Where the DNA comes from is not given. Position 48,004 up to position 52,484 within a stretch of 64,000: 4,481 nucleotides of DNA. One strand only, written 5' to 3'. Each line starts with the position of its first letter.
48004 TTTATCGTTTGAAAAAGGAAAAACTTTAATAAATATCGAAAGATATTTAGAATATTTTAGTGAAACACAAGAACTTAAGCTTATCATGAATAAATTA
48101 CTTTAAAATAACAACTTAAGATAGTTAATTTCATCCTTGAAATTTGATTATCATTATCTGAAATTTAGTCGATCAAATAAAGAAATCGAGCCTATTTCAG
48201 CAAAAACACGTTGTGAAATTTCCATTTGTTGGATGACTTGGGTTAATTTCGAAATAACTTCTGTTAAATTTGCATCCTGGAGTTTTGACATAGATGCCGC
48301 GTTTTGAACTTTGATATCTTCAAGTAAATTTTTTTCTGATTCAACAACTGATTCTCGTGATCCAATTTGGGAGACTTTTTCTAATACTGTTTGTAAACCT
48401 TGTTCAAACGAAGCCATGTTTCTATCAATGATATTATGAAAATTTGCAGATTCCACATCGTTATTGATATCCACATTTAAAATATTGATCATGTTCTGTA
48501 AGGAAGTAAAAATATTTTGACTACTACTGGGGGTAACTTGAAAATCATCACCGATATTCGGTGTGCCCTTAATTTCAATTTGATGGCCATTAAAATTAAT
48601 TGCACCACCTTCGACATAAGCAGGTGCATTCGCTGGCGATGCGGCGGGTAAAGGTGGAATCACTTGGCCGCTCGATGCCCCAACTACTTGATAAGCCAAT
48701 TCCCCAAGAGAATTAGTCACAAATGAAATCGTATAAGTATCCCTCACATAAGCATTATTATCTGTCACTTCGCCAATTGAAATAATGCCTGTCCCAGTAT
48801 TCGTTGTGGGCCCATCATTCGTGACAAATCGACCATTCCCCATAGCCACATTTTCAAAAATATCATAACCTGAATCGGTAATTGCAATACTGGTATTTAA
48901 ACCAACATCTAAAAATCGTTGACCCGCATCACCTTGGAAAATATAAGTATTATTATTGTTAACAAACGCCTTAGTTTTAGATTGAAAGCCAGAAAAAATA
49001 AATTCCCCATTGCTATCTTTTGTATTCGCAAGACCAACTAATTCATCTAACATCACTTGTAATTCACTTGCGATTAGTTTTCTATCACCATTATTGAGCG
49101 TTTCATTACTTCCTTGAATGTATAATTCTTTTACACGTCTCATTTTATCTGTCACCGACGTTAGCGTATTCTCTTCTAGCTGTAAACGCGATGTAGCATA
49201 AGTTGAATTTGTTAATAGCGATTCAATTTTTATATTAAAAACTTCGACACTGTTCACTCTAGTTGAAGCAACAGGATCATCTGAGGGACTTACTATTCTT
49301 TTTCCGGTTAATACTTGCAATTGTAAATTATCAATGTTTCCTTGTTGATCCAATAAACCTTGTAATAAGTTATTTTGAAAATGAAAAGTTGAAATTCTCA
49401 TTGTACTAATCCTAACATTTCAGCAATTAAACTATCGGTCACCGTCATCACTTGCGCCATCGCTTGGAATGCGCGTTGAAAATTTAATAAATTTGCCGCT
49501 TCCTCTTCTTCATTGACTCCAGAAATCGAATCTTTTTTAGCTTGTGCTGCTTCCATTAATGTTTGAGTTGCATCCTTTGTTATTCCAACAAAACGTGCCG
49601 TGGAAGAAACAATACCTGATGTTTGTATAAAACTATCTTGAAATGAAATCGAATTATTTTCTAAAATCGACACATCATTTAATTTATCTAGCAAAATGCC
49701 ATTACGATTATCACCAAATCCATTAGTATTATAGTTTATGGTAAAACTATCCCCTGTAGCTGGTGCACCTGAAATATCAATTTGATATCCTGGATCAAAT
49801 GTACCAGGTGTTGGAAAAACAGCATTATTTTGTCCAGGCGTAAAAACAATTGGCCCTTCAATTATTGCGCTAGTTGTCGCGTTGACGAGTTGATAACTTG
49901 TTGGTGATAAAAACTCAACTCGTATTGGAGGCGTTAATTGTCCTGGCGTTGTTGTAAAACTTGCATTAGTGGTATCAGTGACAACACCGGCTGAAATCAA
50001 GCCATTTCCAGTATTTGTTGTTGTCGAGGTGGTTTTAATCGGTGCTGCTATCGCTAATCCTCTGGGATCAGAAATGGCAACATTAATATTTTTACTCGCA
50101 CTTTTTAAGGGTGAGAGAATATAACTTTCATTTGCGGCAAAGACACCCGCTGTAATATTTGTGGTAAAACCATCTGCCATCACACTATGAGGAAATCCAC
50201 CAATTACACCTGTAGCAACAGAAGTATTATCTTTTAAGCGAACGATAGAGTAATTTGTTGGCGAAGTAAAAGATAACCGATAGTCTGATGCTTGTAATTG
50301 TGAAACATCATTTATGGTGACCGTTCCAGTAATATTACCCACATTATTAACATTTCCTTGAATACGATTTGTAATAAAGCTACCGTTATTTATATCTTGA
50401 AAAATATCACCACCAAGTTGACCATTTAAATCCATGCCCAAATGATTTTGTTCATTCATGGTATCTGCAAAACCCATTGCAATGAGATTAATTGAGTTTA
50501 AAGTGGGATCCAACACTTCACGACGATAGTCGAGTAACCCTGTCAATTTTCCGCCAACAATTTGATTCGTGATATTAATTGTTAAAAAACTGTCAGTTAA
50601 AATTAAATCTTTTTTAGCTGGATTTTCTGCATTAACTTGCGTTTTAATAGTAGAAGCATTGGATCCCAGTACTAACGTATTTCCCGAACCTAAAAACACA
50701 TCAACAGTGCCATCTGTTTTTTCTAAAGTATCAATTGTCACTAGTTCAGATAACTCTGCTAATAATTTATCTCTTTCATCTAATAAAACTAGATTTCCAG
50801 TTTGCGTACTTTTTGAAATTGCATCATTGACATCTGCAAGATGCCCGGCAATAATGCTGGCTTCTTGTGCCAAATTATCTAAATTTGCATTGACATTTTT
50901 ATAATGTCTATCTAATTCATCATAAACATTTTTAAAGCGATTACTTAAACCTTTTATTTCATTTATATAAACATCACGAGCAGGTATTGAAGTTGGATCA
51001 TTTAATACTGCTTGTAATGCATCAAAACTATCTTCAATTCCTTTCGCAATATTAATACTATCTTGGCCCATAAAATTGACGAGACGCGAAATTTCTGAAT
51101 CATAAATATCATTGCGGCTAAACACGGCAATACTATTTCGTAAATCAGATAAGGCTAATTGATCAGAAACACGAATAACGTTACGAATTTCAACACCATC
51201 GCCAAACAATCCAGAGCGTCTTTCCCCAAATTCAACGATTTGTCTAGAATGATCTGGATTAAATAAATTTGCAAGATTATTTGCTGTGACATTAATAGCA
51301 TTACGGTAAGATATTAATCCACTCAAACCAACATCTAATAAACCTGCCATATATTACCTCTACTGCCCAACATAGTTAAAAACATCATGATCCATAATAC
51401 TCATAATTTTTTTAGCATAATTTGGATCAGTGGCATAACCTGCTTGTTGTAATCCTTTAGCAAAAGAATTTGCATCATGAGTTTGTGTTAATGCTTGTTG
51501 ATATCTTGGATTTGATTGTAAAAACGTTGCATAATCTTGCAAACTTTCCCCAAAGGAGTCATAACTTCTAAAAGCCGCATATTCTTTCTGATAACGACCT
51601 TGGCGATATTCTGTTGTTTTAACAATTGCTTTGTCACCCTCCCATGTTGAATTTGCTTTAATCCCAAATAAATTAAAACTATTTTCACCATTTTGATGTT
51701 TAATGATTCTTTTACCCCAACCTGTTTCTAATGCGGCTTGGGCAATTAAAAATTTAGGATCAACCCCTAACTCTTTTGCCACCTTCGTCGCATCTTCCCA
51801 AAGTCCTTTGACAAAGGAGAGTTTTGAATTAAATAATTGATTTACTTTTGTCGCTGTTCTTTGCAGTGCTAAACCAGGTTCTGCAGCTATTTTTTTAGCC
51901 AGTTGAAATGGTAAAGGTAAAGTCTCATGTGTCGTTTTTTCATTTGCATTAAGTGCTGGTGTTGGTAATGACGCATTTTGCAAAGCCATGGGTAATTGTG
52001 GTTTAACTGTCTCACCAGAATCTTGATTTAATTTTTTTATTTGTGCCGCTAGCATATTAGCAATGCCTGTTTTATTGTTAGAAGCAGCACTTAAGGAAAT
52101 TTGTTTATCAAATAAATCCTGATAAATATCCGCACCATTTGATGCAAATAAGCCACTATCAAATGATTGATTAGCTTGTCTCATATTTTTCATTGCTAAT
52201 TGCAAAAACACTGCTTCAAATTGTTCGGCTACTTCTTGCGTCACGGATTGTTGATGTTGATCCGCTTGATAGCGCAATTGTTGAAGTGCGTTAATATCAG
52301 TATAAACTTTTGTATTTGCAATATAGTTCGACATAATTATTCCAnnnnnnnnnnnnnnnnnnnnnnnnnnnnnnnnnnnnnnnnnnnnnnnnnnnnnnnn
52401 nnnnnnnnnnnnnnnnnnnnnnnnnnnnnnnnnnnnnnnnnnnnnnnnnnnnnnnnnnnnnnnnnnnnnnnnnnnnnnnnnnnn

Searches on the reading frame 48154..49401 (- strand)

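Call 28: search_protein_families(library=pfam, proteins=[window:48154-49401:-], max_evalue=0.001)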
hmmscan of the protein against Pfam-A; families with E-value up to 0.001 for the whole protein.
window:48154-49401:- (415 aa): 1 family
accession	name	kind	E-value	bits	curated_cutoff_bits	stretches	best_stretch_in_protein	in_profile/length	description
PF00669.25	Flagellin_N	-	1.9e-20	73.8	26.6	1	3-139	1-137/139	Bacterial flagellin N-terminal helical region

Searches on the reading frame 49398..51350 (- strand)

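Call 68: search_protein_families(library=pfam, proteins=[window:49398-51350:-], max_evalue=0.0001)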
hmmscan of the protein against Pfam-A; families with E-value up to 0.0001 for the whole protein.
window:49398-51350:- (650 aa): 3 families
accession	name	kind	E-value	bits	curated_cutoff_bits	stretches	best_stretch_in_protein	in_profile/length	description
PF22638.1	FlgK_D1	-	3.9e-61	207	28.6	1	88-317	2-233/233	Flagellar hook-associated protein FlgK helical domain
PF21158.3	flgK_1st_1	-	1.1e-11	45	24.2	1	333-414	3-81/81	Flagellar hook-associated protein 1, D2-like domain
PF06429.18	Flg_bbr_C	-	5.5e-07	29.4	23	1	609-646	7-44/46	Flagellar basal body rod FlgEFG protein C-terminal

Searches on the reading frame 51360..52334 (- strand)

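Call 68: search_protein_families(library=pfam, proteins=[window:51360-52334:-], max_evalue=0.0001)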
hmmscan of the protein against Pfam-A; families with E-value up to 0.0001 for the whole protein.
window:51360-52334:- (324 aa): 2 families
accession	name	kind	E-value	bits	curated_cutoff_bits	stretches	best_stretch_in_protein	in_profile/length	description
PF01832.25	Glucosaminidase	-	8.4e-37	127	30.2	1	180-315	2-119/123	Mannosyl-glycoprotein endo-beta-N-acetylglucosaminidase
PF10135.14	Rod-binding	-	3.2e-11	44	25.1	1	49-98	1-51/51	Rod binding protein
